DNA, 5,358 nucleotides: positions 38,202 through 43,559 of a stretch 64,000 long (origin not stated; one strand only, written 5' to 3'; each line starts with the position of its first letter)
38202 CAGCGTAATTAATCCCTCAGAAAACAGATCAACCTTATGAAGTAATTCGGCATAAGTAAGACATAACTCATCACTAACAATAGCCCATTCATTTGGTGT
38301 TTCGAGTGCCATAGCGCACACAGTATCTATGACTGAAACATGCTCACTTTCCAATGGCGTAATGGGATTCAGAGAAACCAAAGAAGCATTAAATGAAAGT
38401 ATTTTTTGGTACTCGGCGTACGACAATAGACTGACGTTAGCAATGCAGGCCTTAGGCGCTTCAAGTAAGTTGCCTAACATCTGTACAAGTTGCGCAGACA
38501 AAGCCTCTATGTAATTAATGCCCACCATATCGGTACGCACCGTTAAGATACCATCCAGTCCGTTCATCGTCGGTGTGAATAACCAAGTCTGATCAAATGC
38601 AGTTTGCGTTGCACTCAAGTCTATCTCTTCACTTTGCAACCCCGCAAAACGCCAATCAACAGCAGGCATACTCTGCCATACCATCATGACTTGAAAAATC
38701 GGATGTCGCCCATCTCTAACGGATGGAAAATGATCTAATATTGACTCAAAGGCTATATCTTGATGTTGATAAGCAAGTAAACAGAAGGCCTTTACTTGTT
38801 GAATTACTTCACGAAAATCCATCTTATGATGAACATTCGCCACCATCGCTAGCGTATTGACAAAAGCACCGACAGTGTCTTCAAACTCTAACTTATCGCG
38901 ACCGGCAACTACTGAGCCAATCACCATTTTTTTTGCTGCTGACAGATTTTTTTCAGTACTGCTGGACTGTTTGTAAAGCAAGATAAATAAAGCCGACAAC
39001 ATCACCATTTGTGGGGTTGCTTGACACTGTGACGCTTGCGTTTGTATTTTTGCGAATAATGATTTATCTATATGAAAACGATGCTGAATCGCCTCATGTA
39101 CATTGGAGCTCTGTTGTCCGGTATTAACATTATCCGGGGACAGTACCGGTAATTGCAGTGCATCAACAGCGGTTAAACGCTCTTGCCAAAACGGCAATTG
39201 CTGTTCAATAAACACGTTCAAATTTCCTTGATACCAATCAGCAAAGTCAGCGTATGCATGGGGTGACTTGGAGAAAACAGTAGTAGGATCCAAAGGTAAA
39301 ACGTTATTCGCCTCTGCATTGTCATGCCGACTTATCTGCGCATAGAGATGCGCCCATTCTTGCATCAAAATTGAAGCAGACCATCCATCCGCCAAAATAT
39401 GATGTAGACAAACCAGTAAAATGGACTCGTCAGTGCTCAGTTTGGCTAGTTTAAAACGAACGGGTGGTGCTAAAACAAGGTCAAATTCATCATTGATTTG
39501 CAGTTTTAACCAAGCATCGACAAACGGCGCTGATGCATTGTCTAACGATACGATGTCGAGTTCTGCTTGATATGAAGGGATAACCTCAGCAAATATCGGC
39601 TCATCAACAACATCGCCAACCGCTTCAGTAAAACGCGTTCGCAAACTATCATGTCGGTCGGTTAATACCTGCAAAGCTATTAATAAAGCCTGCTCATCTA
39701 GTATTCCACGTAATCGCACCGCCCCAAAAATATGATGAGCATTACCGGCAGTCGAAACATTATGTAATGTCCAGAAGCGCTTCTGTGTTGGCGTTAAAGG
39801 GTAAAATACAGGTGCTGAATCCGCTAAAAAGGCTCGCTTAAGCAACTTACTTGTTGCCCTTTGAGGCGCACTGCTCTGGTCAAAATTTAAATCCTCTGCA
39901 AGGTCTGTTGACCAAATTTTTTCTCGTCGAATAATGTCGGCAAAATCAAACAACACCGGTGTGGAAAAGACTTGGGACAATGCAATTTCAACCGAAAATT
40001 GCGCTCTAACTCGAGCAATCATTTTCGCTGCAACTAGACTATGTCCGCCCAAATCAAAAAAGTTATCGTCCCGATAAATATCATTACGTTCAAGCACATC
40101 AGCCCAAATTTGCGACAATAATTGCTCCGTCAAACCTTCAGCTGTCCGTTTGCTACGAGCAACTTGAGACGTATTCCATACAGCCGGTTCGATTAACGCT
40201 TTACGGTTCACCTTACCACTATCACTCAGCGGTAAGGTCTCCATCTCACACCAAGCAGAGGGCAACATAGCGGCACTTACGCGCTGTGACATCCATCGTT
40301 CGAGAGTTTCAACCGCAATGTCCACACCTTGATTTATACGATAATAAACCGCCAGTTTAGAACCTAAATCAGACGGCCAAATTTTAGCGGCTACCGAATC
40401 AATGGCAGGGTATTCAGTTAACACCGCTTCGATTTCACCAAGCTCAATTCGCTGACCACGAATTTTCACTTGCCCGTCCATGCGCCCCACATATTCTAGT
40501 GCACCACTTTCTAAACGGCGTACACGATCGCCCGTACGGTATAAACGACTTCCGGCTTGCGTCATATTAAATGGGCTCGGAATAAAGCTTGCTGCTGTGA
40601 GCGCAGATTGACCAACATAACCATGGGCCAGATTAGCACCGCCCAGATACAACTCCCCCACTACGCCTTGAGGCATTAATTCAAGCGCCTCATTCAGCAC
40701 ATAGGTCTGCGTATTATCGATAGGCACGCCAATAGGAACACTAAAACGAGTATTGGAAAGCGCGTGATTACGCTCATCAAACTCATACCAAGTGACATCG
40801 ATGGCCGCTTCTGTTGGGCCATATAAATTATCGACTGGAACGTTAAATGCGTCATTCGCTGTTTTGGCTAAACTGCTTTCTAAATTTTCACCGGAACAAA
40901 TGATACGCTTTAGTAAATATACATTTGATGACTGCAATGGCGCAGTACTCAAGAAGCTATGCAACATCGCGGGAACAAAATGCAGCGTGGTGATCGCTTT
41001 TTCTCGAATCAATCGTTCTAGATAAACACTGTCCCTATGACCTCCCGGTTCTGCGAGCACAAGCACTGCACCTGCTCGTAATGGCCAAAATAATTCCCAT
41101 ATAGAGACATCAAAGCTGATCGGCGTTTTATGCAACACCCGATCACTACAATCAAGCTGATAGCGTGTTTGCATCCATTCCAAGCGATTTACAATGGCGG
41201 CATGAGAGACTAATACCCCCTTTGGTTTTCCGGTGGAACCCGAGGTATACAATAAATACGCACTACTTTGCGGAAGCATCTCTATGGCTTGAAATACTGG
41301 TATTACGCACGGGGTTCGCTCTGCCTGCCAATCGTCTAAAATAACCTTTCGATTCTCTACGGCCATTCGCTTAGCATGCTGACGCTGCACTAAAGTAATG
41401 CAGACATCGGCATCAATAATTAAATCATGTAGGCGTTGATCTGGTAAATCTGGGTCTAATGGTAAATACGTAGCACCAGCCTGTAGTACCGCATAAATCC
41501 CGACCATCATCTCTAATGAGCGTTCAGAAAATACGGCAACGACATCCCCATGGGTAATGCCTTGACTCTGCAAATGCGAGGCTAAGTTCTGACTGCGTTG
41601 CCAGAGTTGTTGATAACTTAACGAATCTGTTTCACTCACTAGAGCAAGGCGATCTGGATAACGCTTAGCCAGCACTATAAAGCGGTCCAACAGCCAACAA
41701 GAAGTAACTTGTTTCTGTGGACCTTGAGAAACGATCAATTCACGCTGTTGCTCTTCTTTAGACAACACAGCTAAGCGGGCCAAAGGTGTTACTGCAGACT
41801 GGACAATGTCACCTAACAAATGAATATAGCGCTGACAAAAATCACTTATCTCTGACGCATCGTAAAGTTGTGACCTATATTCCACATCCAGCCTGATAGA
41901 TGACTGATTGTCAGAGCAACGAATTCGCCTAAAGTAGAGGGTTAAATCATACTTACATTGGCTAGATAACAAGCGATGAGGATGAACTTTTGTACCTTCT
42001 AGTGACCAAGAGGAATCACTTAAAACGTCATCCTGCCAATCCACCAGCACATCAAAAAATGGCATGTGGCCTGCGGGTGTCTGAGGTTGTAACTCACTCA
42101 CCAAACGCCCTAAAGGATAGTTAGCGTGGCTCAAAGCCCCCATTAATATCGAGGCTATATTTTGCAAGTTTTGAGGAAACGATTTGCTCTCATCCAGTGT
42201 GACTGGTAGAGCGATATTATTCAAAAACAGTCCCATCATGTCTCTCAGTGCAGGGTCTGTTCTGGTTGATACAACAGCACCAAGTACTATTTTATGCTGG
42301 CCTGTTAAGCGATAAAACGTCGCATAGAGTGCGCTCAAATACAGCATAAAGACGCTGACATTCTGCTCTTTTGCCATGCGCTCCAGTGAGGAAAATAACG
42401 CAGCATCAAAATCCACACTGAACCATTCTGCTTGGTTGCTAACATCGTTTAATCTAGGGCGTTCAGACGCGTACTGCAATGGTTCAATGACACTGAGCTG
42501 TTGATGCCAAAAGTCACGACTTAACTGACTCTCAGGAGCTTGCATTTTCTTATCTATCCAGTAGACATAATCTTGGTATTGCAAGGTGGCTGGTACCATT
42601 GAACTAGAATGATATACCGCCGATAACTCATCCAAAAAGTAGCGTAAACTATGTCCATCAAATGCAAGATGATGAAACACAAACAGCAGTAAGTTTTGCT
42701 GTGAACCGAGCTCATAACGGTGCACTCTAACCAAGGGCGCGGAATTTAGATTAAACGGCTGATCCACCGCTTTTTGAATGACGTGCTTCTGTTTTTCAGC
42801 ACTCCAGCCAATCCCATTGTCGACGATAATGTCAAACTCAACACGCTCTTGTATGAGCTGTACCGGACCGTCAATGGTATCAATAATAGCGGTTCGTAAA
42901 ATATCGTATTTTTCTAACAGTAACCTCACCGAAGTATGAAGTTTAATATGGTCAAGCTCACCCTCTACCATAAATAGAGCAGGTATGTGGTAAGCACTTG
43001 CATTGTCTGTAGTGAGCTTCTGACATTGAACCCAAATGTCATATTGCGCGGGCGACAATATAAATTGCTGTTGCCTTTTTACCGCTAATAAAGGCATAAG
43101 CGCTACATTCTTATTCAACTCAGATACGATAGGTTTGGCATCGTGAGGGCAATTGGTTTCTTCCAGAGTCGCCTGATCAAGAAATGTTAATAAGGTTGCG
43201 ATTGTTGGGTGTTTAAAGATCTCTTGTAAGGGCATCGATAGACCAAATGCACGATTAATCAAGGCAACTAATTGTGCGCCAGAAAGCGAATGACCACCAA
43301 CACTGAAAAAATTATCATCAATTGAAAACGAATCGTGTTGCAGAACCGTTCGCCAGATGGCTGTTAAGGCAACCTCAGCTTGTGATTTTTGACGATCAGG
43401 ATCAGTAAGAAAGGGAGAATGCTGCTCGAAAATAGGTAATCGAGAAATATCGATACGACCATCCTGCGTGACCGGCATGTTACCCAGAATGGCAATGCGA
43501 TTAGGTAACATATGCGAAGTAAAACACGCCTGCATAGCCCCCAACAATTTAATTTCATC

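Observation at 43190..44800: Module 2 has a dead, full-length adenylation domain but an intact carrier and intact flanking C domains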

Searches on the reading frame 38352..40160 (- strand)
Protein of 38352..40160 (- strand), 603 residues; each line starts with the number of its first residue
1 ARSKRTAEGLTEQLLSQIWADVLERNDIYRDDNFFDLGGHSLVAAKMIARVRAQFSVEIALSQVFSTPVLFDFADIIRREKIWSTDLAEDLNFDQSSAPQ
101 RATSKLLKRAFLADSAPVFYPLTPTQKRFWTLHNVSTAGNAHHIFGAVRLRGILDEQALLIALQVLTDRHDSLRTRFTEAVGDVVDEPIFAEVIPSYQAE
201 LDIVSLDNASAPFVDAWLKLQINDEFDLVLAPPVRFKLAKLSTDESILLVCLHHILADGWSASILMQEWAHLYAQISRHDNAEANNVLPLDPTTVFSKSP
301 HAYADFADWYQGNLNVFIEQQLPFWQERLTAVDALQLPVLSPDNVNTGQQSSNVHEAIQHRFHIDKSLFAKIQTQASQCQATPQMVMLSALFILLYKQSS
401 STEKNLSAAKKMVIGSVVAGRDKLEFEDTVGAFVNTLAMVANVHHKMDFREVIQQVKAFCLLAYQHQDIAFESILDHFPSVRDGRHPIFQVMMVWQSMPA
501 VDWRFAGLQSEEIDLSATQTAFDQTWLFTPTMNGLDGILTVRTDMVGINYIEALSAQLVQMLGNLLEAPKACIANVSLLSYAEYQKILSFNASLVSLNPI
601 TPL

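Call 48: search_protein_families(library=pfam, proteins=[window:38352-40160:-], max_evalue=0.001)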
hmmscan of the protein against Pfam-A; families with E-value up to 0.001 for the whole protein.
window:38352-40160:- (603 aa): 2 families
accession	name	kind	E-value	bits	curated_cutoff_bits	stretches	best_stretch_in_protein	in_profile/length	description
PF00668.25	Condensation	-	3.1e-65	221.1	30.6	1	119-588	4-456/456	Condensation domain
PF00550.31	PP-binding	-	3e-13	50.2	20.8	1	14-75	2-65/67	Phosphopantetheine attachment site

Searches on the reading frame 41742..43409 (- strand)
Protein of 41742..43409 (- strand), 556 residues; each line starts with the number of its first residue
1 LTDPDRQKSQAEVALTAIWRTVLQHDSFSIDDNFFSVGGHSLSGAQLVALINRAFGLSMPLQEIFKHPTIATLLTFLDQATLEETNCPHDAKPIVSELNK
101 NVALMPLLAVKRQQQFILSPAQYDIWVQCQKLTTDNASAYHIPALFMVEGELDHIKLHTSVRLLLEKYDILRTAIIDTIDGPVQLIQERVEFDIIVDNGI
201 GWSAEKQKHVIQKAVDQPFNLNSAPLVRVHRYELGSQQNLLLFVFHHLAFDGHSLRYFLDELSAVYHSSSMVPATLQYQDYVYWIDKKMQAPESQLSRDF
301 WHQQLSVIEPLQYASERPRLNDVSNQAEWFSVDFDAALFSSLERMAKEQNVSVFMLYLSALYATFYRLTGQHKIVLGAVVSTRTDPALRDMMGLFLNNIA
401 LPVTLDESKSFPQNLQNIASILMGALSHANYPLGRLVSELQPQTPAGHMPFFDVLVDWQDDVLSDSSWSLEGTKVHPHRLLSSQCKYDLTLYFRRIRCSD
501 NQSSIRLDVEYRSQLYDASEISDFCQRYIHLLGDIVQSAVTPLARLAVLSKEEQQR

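Call 48: search_protein_families(library=pfam, proteins=[window:41742-43409:-], max_evalue=0.001)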
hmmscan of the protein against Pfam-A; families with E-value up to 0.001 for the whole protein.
window:41742-43409:- (556 aa): 2 families
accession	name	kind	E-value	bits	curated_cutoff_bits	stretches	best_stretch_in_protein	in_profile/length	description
PF00668.25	Condensation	-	6.5e-78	262.9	30.6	1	113-555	2-453/456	Condensation domain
PF00550.31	PP-binding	-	5.5e-15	55.8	20.8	1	14-77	2-67/67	Phosphopantetheine attachment site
